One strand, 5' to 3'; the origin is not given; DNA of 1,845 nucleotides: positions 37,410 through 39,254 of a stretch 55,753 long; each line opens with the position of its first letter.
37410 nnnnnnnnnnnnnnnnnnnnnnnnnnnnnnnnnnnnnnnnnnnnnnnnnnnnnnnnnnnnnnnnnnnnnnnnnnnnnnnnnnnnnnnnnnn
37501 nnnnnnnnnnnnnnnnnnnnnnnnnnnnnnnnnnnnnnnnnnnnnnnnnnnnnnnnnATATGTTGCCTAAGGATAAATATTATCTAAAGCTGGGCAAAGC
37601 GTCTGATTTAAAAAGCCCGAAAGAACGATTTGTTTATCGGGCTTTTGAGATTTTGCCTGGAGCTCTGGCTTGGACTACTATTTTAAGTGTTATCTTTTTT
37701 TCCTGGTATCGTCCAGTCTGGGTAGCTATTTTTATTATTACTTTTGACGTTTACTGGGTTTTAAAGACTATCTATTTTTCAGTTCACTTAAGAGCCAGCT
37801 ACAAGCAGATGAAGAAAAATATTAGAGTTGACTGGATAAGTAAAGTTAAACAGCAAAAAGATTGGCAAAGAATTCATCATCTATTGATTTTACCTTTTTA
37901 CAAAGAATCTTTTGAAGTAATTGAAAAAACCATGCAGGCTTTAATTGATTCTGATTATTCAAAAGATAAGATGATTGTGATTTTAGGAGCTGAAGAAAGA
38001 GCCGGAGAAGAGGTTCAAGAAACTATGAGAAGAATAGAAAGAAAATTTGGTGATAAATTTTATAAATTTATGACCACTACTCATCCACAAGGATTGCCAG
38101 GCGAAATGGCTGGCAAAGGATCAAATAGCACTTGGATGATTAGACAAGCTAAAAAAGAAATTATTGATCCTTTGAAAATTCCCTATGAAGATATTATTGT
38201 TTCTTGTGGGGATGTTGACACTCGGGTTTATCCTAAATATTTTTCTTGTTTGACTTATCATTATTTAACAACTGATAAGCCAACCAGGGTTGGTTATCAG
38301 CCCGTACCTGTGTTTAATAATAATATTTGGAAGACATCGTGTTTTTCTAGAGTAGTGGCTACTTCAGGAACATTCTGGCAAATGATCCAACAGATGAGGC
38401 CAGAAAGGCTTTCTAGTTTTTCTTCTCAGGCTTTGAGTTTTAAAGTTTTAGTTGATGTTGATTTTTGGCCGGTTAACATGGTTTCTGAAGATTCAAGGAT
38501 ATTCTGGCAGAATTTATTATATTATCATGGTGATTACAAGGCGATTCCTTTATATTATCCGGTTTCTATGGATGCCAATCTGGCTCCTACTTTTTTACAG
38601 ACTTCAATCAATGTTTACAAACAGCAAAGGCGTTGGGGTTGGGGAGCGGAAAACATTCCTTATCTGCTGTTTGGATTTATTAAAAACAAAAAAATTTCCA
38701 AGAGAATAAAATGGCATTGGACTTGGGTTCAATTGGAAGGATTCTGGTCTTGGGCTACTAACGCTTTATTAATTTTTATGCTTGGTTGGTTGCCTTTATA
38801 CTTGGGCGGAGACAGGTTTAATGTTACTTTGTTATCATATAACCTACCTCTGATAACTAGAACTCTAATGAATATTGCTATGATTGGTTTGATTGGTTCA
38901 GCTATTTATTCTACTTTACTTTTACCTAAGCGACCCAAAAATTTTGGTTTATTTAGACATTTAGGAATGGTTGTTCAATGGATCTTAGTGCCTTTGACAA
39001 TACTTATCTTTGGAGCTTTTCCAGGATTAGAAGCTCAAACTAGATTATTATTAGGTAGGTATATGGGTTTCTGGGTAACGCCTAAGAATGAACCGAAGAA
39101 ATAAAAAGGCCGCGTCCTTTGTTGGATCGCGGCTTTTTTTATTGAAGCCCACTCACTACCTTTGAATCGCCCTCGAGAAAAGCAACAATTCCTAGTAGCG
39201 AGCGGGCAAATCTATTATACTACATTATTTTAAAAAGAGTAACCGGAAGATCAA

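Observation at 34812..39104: Putative exopolysaccharide synthesis and processing locus: secreted GH114-like/FG-GAP protein, anchored protein and processive GT2 synthase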

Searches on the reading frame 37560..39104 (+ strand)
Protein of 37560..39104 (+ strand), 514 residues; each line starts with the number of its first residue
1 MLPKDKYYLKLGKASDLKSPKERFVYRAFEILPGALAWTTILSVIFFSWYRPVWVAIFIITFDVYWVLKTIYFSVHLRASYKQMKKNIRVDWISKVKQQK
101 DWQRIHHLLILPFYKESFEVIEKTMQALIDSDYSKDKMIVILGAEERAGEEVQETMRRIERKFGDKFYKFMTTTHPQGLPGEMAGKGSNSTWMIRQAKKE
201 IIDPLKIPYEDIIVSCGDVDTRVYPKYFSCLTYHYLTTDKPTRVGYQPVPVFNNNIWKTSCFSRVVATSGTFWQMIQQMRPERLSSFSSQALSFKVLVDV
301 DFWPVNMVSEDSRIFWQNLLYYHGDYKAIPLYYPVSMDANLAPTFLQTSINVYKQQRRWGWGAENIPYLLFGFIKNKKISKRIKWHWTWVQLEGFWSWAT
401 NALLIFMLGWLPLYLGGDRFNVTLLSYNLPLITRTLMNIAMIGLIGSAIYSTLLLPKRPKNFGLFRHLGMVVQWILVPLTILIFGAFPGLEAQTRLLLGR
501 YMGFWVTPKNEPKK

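Call 3: search_protein_families(library=pfam, proteins=[window:37560-39104:+], max_evalue=1)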
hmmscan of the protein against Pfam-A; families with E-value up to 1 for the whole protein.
window:37560-39104:+ (514 aa): 1 family
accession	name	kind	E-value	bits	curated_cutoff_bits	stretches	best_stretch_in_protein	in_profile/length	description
PF13632.12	Glyco_trans_2_3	-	0.44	10.8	27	1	218-411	6-196/198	Glycosyl transferase family group 2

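Call 4: search_protein_families(library=ncbifam, proteins=[window:37560-39104:+], max_evalue=1)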
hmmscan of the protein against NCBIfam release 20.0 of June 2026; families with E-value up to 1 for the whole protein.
window:37560-39104:+ (514 aa): 0 families

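Call 5: search_solved_structures(query=window:37560-39104:+, max_evalue=10, show_alignments=2)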
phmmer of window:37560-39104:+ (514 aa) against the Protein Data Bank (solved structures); distinct sequences matched with E-value up to 10: 10.
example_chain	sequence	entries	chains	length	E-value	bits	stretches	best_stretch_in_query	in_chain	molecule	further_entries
5cz0_A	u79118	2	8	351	1.7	10.2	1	95-163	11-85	Phospho-2-dehydro-3-deoxyheptonate aldolase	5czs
5d02_A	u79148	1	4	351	1.8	10.2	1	95-163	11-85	Phospho-2-dehydro-3-deoxyheptonate aldolase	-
4hsn_A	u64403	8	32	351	1.8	10.2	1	95-163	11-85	3-deoxy-D-arabino-heptulosonate 7-phosphate synthase | PHOSPHO-2-DEHYDRO-3-DEOXYHEPTONATE ALDOLASE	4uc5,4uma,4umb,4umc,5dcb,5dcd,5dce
5czt_A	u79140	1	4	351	1.8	10.2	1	95-163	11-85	Phospho-2-dehydro-3-deoxyheptonate aldolase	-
5d09_A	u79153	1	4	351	1.8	10.2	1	95-163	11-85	Phospho-2-dehydro-3-deoxyheptonate aldolase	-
5d03_A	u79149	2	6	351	1.8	10.2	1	95-163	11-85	Phospho-2-dehydro-3-deoxyheptonate aldolase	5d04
4hso_A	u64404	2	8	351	1.8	10.2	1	95-163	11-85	3-deoxy-D-arabino-heptulosonate 7-phosphate synthase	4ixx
5d05_A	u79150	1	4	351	1.8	10.2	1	95-163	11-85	Phospho-2-dehydro-3-deoxyheptonate aldolase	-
4ucg_A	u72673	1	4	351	1.8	10.2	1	95-162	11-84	PHOSPHO-2-DEHYDRO-3-DEOXYHEPTONATE ALDOLASE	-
8ofd_A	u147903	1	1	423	2.3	9.8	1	322-365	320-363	Conglutin beta 1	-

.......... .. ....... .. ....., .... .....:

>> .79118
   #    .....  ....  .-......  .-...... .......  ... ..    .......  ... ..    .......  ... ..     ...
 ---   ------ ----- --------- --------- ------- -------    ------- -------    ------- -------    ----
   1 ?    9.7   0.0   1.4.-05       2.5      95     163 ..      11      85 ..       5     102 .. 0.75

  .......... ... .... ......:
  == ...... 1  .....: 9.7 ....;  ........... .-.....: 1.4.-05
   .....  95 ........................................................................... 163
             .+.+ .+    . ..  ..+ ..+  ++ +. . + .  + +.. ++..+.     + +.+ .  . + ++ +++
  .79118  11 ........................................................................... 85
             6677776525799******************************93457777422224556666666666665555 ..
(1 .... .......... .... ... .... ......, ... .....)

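Call 8: find_homologous_proteins(query=window:37560-39104:+)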
Query window:37560-39104:+ (514 aa): 6618 proteins with E <= 0.001 among 8000 candidates; the best 120 are listed.
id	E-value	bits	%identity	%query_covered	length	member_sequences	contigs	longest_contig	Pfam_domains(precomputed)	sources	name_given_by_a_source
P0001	0.0e+0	1081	88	100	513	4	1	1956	-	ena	-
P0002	0.0e+0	1073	88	99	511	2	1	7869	-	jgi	-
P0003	0.0e+0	1051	86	100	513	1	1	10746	-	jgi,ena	-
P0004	0.0e+0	1021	84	99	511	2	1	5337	-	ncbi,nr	ncbi:glycosyltransferase family 2 protein [Patescibacteria group bacterium]|nr:glycosyltransferase f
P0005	0.0e+0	1009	83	99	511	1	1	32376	-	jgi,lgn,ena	-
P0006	3.9e-296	1001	82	100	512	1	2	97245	-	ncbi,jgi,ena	-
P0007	5.1e-288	974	79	99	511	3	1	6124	-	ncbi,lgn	-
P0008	2.3e-284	962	78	99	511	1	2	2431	-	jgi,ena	-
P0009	1.0e-283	960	78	100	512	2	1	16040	-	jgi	jgi:hypothetical protein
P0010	5.4e-283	957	78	99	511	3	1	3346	-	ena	-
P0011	1.4e-282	956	77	99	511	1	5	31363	-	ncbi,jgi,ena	-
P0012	1.6e-282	956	78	99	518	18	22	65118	-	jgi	-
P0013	1.3e-267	907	73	99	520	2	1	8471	-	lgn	-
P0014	3.0e-267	906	71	99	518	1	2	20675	-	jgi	jgi:cellulose synthase/poly-beta-1,6-N-acetylglucosamine synthase-like glycosyltransferase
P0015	6.9e-267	904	73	99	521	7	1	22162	-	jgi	-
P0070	1.1e-245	834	67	99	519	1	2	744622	-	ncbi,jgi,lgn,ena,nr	ncbi:glycosyltransferase family 2 protein [Patescibacteria group bacterium]|nr:glycosyltransferase f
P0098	4.4e-221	753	59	99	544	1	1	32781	PF13632.13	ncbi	ncbi:MAG: glycosyltransferase family 2 protein [bacterium]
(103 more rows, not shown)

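Call 12: search_solved_structures(query=A1, max_evalue=10, show_alignments=3)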
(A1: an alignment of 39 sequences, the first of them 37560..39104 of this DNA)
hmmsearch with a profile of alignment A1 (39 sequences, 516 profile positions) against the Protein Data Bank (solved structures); distinct sequences matched with E-value up to 10: 3.
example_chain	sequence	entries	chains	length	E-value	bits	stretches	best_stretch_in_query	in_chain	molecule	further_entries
5hdj_A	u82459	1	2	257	0.36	12.8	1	114-207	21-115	NfrA1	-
1xmp_A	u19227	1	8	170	0.73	11.8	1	176-220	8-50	phosphoribosylaminoimidazole carboxylase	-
4ay3_A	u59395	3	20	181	0.84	11.6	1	176-220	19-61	N5-CARBOXYAMINOIMIDAZOLE RIBONUCLEOTIDE MUTASE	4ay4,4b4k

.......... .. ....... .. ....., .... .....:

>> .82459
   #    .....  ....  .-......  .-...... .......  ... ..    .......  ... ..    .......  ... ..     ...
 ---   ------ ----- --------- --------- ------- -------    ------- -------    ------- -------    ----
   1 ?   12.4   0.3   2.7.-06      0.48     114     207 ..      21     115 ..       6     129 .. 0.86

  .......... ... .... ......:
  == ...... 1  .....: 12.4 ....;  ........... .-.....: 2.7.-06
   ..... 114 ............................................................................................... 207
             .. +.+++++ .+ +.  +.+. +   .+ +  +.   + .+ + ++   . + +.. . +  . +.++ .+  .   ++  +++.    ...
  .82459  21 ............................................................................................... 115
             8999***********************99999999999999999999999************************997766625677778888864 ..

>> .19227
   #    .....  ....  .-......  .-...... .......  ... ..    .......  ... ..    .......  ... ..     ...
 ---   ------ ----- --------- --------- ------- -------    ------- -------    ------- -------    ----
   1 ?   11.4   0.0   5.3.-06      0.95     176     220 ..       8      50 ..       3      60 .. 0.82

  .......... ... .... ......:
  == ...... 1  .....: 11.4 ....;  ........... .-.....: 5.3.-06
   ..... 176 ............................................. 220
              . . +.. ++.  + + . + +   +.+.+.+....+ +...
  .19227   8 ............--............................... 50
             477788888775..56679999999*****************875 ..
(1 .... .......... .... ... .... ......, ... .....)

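Call 14: find_encoding_contigs(protein=P0070, flank=8000, max_places=3)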
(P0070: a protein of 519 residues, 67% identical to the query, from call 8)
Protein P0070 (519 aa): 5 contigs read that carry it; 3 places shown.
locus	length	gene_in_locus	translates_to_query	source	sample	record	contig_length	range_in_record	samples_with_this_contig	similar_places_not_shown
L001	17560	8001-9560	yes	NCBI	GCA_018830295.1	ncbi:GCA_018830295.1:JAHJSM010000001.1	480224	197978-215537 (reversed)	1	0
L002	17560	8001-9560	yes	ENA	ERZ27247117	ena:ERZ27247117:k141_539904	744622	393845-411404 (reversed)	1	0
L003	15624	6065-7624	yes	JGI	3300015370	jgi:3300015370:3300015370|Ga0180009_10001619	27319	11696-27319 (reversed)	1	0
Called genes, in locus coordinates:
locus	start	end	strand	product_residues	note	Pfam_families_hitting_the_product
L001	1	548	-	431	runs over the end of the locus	PF01145:Band_7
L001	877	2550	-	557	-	PF12229:PG_binding_4, PF04294:VanW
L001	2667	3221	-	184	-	PF00011:HSP20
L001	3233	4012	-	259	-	PF13367:PrsW-protease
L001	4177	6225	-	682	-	PF00133:tRNA-synt_1, PF01406:tRNA-synt_1e (faint), PF09334:tRNA-synt_1g, PF13603:tRNA-synt_1_2 (weak), PF09334:tRNA-synt_1g, PF00133:tRNA-synt_1, PF08264:Anticodon_1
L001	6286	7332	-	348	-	PF00814:TsaD, PF22521:HypF_C_2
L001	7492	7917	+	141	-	-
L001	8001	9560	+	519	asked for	-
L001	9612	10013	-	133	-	PF01258:zf-dskA_traR (weak)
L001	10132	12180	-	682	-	PF17191:RecG_wedge, PF01336:tRNA_anti-codon (weak), PF00176:SNF2-rel_dom (weak), PF00270:DEAD, PF04851:ResIII, PF00271:Helicase_C, PF22590:Cas3-like_C_2 (faint), PF19833:RecG_dom3_C (weak)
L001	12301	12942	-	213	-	-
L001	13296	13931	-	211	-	PF00156:Pribosyltran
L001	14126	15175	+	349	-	PF11104:PilM_2, PF14450:FtsA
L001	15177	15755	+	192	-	-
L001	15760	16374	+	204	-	-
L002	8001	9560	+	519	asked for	-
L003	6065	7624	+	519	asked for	-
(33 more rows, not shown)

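Call 15: find_encoding_contigs(protein=P0098, flank=8000, max_places=3)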
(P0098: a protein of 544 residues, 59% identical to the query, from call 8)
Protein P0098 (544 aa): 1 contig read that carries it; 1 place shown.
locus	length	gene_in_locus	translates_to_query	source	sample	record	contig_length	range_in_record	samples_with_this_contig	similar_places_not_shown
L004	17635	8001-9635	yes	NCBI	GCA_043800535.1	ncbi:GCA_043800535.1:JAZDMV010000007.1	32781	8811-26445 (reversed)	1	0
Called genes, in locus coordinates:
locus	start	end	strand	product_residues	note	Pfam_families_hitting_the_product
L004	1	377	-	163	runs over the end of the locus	PF00011:HSP20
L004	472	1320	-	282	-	PF13367:PrsW-protease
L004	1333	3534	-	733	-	PF00133:tRNA-synt_1, PF09334:tRNA-synt_1g (weak), PF13603:tRNA-synt_1_2, PF09334:tRNA-synt_1g, PF00133:tRNA-synt_1, PF08264:Anticodon_1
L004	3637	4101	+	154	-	-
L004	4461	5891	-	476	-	PF00814:TsaD, PF22521:HypF_C_2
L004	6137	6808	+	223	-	-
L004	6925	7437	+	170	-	-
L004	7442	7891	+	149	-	PF13302:Acetyltransf_3 (weak), PF00583:Acetyltransf_1, PF13673:Acetyltransf_10, PF13508:Acetyltransf_7, PF14542:Acetyltransf_CG (weak), PF08445:FR47 (weak)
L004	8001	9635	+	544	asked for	PF13632:Glyco_trans_2_3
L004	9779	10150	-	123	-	-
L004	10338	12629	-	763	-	PF17191:RecG_wedge, PF01336:tRNA_anti-codon (weak), PF00270:DEAD, PF04851:ResIII, PF22590:Cas3-like_C_2 (faint), PF00271:Helicase_C, PF19833:RecG_dom3_C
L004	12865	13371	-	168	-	-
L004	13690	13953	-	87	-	PF01541:GIY-YIG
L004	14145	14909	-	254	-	PF18912:DZR_2, PF00156:Pribosyltran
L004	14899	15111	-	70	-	PF12728:HTH_17, PF13411:MerR_1 (weak), PF00376:MerR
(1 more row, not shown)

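Call 16: find_encoding_contigs(protein=P0006, flank=8000, max_places=2)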
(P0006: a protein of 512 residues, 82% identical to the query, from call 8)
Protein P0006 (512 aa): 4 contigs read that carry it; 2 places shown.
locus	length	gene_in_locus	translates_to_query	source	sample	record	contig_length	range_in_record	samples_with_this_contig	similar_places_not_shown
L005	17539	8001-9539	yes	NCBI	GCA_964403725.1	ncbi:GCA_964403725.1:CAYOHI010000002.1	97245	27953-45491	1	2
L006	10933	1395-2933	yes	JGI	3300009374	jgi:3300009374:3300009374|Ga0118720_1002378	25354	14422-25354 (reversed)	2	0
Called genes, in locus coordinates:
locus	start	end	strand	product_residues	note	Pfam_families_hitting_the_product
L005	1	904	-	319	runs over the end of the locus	PF00814:TsaD, PF22521:HypF_C_2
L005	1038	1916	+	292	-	PF12146:Hydrolase_4, PF00561:Abhydrolase_1, PF08538:DUF1749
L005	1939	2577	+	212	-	PF00857:Isochorismatase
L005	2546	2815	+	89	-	PF12961:DUF3850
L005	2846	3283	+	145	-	-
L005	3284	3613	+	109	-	-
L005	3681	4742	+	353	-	PF01926:MMR_HSR1, PF02421:FeoB_N (weak), PF06071:YchF-GTPase_C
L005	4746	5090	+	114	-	-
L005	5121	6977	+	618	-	PF14885:GHL15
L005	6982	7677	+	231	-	-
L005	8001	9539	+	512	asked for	-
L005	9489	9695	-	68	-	-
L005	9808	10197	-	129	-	PF01258:zf-dskA_traR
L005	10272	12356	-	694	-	PF17191:RecG_wedge, PF01336:tRNA_anti-codon (weak), PF04851:ResIII, PF00270:DEAD, PF22590:Cas3-like_C_2 (faint), PF00271:Helicase_C, PF19833:RecG_dom3_C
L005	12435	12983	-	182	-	PF07963:N_methyl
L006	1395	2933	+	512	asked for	-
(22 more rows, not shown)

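Call 17: find_encoding_contigs(protein=P0012, flank=8000, max_places=2)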
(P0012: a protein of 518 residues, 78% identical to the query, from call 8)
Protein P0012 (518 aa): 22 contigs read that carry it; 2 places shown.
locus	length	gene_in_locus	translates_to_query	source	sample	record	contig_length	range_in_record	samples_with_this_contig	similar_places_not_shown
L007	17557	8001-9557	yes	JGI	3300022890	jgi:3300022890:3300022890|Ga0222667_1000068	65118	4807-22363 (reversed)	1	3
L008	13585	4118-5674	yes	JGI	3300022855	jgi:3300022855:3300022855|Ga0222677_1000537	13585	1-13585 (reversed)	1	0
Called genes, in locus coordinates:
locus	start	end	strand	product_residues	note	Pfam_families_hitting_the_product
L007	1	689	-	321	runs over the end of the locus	PF02543:Carbam_trans_N (faint), PF00814:TsaD, PF22521:HypF_C_2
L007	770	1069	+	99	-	PF01541:GIY-YIG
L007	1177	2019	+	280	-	-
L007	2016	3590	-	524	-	PF01726:LexA_DNA_bind, PF00717:Peptidase_S24, PF00145:DNA_methylase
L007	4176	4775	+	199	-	PF13489:Methyltransf_23, PF02353:CMAS (weak), PF13847:Methyltransf_31, PF08241:Methyltransf_11, PF08242:Methyltransf_12, PF13649:Methyltransf_25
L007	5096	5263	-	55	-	-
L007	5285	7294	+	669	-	PF14885:GHL15, PF01839:FG-GAP (faint), PF13517:FG-GAP_3 (faint)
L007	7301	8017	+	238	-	-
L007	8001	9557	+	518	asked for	-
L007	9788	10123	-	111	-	PF01258:zf-dskA_traR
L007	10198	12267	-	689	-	PF17191:RecG_wedge, PF00270:DEAD, PF04851:ResIII, PF00271:Helicase_C, PF22590:Cas3-like_C_2 (weak), PF19833:RecG_dom3_C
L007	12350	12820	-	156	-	-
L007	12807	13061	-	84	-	PF01541:GIY-YIG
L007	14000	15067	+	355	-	PF02661:Fic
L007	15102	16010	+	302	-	-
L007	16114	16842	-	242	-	PF00156:Pribosyltran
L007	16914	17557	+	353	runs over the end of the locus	PF11104:PilM_2, PF14450:FtsA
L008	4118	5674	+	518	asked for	-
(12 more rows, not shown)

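Call 19: find_related_loci(query=A1, collection=genome_contigs, flank=6000)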
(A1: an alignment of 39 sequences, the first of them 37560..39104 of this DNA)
Query A1 (514 aa) in genome_contigs; peptide patterns used: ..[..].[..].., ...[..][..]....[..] (x = any residue, [..] = any of these).
600 stretches matched a pattern (row limit reached: there are more); 543 encode a relative of the query (tblastn E <= 1e-3); the best 80 are kept; 80 distinct loci.
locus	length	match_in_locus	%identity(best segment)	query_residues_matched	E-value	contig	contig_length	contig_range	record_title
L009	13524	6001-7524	78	1-508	0e+0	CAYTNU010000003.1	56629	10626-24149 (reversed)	MAG TPA_asm: uncultured Candidatus Saccharibacteria bacterium isolate binchicken_co243_136 genome assembly, contig: NODE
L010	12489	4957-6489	79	1-511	0e+0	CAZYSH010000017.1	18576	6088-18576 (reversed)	MAG TPA_asm: uncultured Candidatus Saccharibacteria bacterium isolate binchicken_co330_129 genome assembly, contig: NODE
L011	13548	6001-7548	72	1-510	0e+0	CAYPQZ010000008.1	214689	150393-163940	MAG TPA_asm: uncultured Candidatus Saccharibacteria bacterium isolate SRP067234_co1_67 genome assembly, contig: k99_2405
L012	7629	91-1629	73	1-511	0e+0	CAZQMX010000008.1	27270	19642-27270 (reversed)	MAG TPA_asm: uncultured Candidatus Saccharibacteria bacterium isolate SRP200020_co3_5 genome assembly, contig: NODE_2455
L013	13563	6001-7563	68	1-511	0e+0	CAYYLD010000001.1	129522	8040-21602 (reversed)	MAG TPA_asm: uncultured Candidatus Saccharibacteria bacterium isolate binchicken_co89_41 genome assembly, contig: NODE_7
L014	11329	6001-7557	71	1-508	0e+0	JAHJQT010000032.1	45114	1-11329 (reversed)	MAG: Patescibacteria group bacterium isolate OS_PC_MetaG.mb.118 OS_PC_MetaG.mb.118_k141_341070, whole genome shotgun seq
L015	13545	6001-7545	70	1-509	0e+0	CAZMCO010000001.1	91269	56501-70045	MAG TPA_asm: uncultured Candidatus Saccharibacteria bacterium isolate SRP068000_co1_601 genome assembly, contig: NODE_14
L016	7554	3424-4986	68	1-513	0e+0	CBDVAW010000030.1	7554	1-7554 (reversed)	MAG TPA_asm: uncultured bacterium isolate SRR21487742_binner13_Refined_44 genome assembly, contig: ERZ26661670.5996, who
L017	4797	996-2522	61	6-511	0e+0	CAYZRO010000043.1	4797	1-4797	MAG TPA_asm: uncultured Candidatus Saccharibacteria bacterium isolate binchicken_co19_574 genome assembly, contig: NODE_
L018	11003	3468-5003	62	5-514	0e+0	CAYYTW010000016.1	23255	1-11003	MAG TPA_asm: uncultured Candidatus Saccharibacteria bacterium isolate binchicken_co75_197 genome assembly, contig: NODE_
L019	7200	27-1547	61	5-509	0e+0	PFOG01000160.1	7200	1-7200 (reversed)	MAG: Candidatus Portnoybacteria bacterium CG_4_10_14_0_2_um_filter_44_20 CG_4_10_14_0.2_scaffold_22406_c, whole genome s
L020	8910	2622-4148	59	4-510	0e+0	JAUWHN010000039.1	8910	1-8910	MAG: Candidatus Portnoybacteria bacterium isolate CSMAG_2269 CSMAG_2269_k141_2017243_length_8910_cov_12.1731, whole geno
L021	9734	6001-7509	60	8-511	0e+0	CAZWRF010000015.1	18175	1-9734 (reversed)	MAG TPA_asm: uncultured Candidatus Saccharibacteria bacterium isolate binchicken_co150_727 genome assembly, contig: NODE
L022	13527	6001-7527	60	5-509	0e+0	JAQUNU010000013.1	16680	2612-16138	MAG: Candidatus Portnoybacteria bacterium isolate STD1_185 NODE_8193_length_16680_cov_3.056425_Sandtown_D1, whole genome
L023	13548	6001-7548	57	4-509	0e+0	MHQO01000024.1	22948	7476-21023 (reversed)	MAG: Candidatus Sungbacteria bacterium RIFCSPLOWO2_01_FULL_47_10 rifcsplowo2_01_scaffold_19016, whole genome shotgun seq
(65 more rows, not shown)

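Call 22: predict_structure(alignment_id=A1)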
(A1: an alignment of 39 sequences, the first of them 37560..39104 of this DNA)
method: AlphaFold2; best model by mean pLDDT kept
length: 514 residues; sequences in the alignment: 39
mean_pLDDT: 77.0   pTM: 0.78
mean pLDDT of the five models: 77.0, 76.2, 72.1, 71.9, 55.7
residues with pLDDT >= 90: 164; 70-90: 174; 50-70: 132; < 50: 44
segments of 3 or more residues with pLDDT < 50: 284-286, 481-514
pLDDT, mean of each block of 10 residues (from residue 1): 87 88 93 83 74 72 77 77 84 96 95 87 92 95 90 93 96 91 84 96 98 89 85 94 80 67 65 56 53 93 80 84 89 58 74 65 77 94 89 74 54 61 64 68 67 65 70 58 40 40 41 40
secondary structure, 60 per line:
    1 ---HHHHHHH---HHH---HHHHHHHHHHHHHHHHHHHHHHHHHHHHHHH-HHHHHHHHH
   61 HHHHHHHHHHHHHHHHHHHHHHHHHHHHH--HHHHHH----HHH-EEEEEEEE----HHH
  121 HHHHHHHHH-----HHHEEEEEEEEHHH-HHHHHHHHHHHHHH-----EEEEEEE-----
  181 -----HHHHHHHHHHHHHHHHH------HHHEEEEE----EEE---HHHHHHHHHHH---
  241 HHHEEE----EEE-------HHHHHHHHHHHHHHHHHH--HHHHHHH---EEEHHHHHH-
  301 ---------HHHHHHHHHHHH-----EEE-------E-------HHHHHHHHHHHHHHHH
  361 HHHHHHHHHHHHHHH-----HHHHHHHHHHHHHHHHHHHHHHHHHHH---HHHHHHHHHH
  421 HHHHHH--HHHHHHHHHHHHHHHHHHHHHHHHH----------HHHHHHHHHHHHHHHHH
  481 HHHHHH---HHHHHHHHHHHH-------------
elements in order: H4-10 H20-50 H52-89 H92-97 E106-113 H118-129 E138-145 H150-163 E169-175 H186-202 E212-216 E221-223 H227-237 E244-246 E251-253 H261-278 H281-287 E291-293 H294-299 H310-321 E327-329 H345-375 H381-407 H411-426 H429-453 H464-486 H490-501
